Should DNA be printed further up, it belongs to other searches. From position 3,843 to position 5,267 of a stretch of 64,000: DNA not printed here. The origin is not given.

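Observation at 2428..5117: Orphan minimal ACP / ketosynthase / thioester-reductase operon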

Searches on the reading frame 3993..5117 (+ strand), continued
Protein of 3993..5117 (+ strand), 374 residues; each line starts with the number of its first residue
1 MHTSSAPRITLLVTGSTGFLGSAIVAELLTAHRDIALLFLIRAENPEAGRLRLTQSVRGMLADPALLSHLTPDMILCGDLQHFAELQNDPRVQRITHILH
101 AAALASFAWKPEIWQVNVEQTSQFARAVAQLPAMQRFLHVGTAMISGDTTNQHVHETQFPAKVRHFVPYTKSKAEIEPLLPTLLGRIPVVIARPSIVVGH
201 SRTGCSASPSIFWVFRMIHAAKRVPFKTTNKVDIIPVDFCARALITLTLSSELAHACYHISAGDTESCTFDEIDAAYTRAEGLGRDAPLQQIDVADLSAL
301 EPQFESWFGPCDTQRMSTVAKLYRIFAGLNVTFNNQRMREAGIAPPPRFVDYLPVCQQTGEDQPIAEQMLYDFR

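Call 67: find_encoding_contigs(protein=P0031, flank=6000, max_places=1)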
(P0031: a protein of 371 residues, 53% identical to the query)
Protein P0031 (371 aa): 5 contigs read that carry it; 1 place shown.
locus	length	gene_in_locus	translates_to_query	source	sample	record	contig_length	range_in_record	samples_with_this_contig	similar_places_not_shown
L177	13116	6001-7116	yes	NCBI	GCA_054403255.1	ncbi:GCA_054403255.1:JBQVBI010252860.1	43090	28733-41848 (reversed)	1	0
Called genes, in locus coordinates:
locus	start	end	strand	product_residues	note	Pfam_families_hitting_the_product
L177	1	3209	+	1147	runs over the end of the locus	PF17757:UvrB_inter, PF21132:MFD_D3, PF02559:CarD_TRCF_RID, PF00270:DEAD, PF04851:ResIII, PF00271:Helicase_C, PF03461:TRCF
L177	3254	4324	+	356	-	PF00793:DAHP_synth_1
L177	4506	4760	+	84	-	PF00550:PP-binding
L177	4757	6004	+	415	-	PF00109:ketoacyl-synt, PF00108:Thiolase_N (weak), PF02801:Ketoacyl-synt_C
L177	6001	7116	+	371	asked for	PF01073:3Beta_HSD (faint), PF01370:Epimerase, PF07993:NAD_binding_4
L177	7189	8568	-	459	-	PF08521:2CSK_N, PF26769:HAMP_PhoQ, PF00512:HisKA, PF02518:HATPase_c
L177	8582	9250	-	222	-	PF00072:Response_reg, PF00486:Trans_reg_C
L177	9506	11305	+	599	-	PF12551:PHBC_N, PF07167:PhaC_N, PF00561:Abhydrolase_1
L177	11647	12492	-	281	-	PF03372:Exo_endo_phos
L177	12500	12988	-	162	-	PF03734:YkuD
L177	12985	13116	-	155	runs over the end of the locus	PF00383:dCMP_cyt_deam_1, PF14437:MafB19-deam, PF14439:Bd3614-deam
